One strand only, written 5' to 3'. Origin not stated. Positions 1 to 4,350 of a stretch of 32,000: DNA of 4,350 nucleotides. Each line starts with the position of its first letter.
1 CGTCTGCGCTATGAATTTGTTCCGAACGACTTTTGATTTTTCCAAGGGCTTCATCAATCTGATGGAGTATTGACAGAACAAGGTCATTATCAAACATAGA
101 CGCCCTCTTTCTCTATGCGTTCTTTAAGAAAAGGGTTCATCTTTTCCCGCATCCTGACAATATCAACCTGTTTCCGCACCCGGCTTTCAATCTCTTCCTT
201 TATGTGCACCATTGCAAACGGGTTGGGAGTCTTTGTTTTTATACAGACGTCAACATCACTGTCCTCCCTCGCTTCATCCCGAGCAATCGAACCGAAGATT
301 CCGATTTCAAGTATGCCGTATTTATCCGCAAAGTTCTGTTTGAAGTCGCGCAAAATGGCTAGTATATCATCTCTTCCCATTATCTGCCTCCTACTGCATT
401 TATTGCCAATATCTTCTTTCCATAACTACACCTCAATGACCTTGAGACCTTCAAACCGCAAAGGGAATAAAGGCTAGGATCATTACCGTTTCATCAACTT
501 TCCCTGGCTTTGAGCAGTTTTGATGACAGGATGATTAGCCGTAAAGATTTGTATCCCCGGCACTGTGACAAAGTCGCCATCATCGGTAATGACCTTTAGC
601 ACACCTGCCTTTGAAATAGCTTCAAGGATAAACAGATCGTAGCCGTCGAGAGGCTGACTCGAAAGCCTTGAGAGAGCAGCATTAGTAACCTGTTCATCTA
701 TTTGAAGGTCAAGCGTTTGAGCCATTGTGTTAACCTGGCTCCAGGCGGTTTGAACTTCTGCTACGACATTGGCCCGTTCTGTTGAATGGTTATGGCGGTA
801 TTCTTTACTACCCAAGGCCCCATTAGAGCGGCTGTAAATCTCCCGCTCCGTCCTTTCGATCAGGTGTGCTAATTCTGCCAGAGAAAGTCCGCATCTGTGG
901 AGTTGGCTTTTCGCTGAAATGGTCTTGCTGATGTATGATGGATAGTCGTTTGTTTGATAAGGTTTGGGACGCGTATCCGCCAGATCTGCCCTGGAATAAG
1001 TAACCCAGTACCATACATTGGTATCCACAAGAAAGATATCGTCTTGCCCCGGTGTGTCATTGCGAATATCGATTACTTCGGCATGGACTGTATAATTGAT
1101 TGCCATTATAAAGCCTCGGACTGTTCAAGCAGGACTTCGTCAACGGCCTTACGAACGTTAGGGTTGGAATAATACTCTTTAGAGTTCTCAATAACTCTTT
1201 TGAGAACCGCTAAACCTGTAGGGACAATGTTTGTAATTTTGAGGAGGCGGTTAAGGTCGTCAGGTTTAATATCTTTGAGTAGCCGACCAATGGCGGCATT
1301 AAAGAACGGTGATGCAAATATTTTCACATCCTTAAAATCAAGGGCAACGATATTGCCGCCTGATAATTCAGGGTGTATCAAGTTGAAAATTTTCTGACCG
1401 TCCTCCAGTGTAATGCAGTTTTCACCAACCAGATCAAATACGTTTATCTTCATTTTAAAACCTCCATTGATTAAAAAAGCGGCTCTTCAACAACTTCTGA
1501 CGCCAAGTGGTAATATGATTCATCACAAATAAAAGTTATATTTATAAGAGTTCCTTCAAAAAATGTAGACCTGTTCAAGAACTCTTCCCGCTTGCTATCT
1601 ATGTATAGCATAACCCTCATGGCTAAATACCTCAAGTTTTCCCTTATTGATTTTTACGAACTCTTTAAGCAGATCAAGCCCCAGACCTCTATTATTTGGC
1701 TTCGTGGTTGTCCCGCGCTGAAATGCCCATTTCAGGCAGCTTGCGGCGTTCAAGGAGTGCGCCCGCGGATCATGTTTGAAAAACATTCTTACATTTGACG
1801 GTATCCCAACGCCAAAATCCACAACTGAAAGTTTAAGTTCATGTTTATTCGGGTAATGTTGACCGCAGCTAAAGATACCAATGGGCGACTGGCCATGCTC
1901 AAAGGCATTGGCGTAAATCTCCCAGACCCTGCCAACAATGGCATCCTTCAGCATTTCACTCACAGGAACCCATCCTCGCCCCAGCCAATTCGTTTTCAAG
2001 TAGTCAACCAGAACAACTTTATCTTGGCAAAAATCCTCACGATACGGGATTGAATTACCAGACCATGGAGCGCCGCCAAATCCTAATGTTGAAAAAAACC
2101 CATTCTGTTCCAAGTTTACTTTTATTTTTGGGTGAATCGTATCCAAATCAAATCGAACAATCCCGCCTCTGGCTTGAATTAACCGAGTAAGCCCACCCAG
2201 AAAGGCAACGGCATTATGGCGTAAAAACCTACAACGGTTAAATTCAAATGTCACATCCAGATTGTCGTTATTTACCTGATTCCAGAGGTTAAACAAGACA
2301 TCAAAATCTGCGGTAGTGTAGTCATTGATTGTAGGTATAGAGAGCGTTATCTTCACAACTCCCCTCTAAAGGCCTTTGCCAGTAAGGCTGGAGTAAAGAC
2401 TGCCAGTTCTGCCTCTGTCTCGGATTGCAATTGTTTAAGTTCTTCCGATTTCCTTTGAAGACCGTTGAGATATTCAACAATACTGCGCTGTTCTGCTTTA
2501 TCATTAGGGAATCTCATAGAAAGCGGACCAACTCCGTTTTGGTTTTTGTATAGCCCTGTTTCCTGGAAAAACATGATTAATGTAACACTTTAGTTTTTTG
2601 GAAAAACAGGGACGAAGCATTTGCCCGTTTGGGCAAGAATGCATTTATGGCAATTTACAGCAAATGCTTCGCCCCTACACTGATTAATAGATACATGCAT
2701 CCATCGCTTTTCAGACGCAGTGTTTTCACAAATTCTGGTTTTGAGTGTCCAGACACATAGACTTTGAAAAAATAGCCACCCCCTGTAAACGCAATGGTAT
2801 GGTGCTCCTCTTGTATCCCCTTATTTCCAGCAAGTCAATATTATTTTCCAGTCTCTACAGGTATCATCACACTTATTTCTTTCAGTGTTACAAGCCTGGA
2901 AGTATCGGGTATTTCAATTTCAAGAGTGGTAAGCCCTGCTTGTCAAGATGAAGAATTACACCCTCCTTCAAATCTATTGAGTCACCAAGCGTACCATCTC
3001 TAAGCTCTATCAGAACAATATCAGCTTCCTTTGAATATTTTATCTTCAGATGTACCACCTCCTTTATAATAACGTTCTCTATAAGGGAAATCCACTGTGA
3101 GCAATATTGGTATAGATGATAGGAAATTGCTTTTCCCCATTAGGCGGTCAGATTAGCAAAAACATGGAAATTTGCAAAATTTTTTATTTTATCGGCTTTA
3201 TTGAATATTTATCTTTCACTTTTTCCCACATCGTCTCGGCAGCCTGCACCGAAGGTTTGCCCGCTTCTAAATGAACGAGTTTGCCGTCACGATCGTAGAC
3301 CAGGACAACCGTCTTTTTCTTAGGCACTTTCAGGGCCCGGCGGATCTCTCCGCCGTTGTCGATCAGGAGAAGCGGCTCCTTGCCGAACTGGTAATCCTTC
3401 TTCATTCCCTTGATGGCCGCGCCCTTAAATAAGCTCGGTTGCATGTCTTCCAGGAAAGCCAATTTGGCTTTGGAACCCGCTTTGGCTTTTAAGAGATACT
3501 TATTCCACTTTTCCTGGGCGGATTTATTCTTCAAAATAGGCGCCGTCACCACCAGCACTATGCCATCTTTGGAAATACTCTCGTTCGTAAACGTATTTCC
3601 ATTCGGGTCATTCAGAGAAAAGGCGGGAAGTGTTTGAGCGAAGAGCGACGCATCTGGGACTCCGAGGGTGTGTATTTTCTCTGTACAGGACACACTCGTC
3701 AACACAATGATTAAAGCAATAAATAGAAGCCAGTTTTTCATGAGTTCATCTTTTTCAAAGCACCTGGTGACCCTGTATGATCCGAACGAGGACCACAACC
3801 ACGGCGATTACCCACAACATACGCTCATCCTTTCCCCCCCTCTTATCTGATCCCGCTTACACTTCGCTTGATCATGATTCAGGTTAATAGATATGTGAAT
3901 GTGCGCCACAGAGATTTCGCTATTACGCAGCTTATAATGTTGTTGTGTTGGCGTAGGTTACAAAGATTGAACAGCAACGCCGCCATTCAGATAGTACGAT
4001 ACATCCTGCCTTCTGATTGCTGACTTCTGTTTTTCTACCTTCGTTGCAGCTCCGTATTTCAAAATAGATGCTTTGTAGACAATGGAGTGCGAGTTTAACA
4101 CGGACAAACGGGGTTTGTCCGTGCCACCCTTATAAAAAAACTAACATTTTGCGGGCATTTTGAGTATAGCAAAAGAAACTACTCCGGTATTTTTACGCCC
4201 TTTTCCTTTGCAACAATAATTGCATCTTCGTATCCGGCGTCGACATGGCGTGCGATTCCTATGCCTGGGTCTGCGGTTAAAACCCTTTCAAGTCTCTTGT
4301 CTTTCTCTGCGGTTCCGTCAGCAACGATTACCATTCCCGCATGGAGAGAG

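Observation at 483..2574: GHKL ATPase + STAS-like + PIN-like cassette fused behind an hsdS remnant: candidate partner-switch-controlled nuclease (defence/TA-like) module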

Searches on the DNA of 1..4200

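Call 70: search_rna_families(source=window, start=1, end=4200, threshold=gathering)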
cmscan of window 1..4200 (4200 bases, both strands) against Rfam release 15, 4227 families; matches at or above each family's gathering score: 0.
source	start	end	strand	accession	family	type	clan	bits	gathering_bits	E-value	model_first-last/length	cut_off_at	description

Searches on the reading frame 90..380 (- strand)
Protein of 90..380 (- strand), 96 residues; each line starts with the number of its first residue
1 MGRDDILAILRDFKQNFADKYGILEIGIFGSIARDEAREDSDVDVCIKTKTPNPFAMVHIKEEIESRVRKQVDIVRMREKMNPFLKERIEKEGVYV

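Call 3: search_protein_families(library=pfam, proteins=[window:90-380:-], max_evalue=1)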
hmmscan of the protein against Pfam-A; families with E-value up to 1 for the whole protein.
window:90-380:- (96 aa): 3 families
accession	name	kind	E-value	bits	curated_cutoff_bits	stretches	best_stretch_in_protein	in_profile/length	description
PF18765.7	Polbeta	-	6.9e-14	52.2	26.9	1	17-95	6-86/93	Polymerase beta, Nucleotidyltransferase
PF01909.29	NTP_transf_2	-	8.4e-14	52.2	21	1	11-96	2-93/93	Nucleotidyltransferase domain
PF22600.2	MTPAP-like_central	-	5.2e-05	23.8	27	1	11-78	27-84/139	Poly(A) RNA polymerase, mitochondrial-like, central palm domain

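Call 4: search_protein_families(library=padloc, proteins=[window:90-380:-], max_evalue=1)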
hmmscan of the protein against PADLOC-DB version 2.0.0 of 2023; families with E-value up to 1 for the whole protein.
window:90-380:- (96 aa): 11 families
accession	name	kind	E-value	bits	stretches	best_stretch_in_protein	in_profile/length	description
PDLC04906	PDC-S09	-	8e-23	78.7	1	3-95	4-97/98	-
PDLC04904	PDC-S09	-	1.9e-22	77.4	1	4-94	6-96/104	-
PDLC04902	PDC-S09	-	8.5e-17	59.3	1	15-93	13-92/97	-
PDLC04905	PDC-S09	-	5.4e-15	53.6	1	11-94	9-98/101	-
PDLC04903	PDC-S09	-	5.3e-10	37.6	1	4-77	5-85/108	-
PDLC04907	PDC-S09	-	5.4e-10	37.4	1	8-51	12-55/114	-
PDLC04368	PDC-M05A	-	4.4e-06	24.7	1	28-79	112-163/201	-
PDLC04369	PDC-M05A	-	1.7e-05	22.5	1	8-49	90-129/201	-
PDLC04372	PDC-M05A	-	0.0028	15.9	1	28-73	81-126/167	-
PDLC04778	PDC-M70A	-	0.0054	14.1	1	26-68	50-92/355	-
PDLC04901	PDC-S09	-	0.0079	14.9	1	19-68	17-66/126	-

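Call 5: search_protein_families(library=ncbifam, proteins=[window:90-380:-], max_evalue=1)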
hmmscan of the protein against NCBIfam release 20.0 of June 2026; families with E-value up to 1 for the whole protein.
window:90-380:- (96 aa): 4 families
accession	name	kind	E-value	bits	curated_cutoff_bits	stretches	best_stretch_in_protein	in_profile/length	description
NF047752.1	MntA_antitoxin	equivalog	4.7e-13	48.9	60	1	20-94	4-78/106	type VII toxin-antitoxin system MntA family adenylyltransferase antitoxin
NF051895.1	anti_phage_HalB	equivalog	0.00012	21.8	190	1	28-61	4-37/211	anti-phage Hailong system nucleotidyltransferase HalB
NF033061.1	ANT_4p_I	equivalog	0.013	15.1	350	1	2-50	7-58/253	ANT(4')-I family aminoglycoside nucleotidyltransferase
NF000181.1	ANT_4p_Ia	exception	0.014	14.8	500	1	1-51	7-60/253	aminoglycoside O-nucleotidyltransferase ANT(4')-Ia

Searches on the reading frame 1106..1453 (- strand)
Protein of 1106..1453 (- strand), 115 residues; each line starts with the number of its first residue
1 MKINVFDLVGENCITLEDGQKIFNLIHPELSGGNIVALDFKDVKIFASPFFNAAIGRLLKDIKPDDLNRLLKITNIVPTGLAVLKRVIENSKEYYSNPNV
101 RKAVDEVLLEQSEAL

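Call 3: search_protein_families(library=pfam, proteins=[window:1106-1453:-], max_evalue=1)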
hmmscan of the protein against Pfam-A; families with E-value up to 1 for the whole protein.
window:1106-1453:- (115 aa): 2 families
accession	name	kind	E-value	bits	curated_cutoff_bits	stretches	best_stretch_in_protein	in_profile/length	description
PF14213.11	DUF4325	-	9.4e-16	57.7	23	1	18-79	1-62/64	STAS-like domain of unknown function (DUF4325)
PF09693.15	Phage_XkdX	-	0.61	10.6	23.5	0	4-22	17-35/40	Phage uncharacterised protein (Phage_XkdX)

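Call 4: search_protein_families(library=padloc, proteins=[window:1106-1453:-], max_evalue=1)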
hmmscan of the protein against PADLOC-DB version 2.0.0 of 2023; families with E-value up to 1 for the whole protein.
window:1106-1453:- (115 aa): 0 families

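Call 5: search_protein_families(library=ncbifam, proteins=[window:1106-1453:-], max_evalue=1)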
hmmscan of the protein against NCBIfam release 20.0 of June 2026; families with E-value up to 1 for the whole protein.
window:1106-1453:- (115 aa): 0 families

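Call 19: find_homologous_proteins(query=window:1106-1453:-)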
Query window:1106-1453:- (115 aa): 448 proteins with E <= 0.001 among 452 candidates; the best 120 are listed.
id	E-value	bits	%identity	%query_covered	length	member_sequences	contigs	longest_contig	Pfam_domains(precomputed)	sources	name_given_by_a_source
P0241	1.7e-67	242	100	100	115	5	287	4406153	PF14213.12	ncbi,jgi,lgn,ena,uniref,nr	ncbi:hypothetical protein KsCSTR_08970 [Candidatus Kuenenia stuttgartiensis]|jgi:hypothetical protei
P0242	1.3e-66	239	99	100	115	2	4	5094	PF14213.12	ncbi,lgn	-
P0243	1.1e-62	227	94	100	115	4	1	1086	PF14213.12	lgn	-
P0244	1.7e-61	223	93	100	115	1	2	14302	PF14213.12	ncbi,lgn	ncbi:MAG: STAS-like domain-containing protein [Candidatus Desantisbacteria bacterium]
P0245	4.3e-60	218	89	100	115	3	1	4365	PF14213.12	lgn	-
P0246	3.0e-59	216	88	99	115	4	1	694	PF14213.12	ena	-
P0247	3.5e-57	209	84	99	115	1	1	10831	PF14213.12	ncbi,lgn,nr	ncbi:MAG: STAS-like domain-containing protein [Nitrospinae bacterium]|nr:STAS-like domain-containing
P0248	1.6e-54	200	81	98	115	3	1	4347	PF14213.12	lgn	-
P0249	7.2e-54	198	79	100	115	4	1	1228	PF14213.12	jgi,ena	-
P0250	3.0e-53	196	80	100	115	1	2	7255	PF14213.12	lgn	-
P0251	3.6e-53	196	80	100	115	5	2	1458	PF14213.12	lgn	-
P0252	6.2e-53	195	78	100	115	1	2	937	PF14213.12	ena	-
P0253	3.4e-52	193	77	100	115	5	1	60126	PF14213.12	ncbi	-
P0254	6.8e-52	192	77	100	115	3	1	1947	PF14213.12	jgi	-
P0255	8.2e-52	192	76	100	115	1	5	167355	PF14213.12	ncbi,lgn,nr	ncbi:MAG: STAS-like domain-containing protein [Nitrospirae bacterium]|nr:STAS-like domain-containing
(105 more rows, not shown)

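Call 35: search_solved_structures(query=window:1106-1453:-, max_evalue=10, show_alignments=2)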
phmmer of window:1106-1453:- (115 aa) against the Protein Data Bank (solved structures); distinct sequences matched with E-value up to 10: 1.
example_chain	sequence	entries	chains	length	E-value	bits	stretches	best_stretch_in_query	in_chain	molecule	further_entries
9z7o_A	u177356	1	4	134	1.7e-22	82.8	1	2-112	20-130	Escherichia VapS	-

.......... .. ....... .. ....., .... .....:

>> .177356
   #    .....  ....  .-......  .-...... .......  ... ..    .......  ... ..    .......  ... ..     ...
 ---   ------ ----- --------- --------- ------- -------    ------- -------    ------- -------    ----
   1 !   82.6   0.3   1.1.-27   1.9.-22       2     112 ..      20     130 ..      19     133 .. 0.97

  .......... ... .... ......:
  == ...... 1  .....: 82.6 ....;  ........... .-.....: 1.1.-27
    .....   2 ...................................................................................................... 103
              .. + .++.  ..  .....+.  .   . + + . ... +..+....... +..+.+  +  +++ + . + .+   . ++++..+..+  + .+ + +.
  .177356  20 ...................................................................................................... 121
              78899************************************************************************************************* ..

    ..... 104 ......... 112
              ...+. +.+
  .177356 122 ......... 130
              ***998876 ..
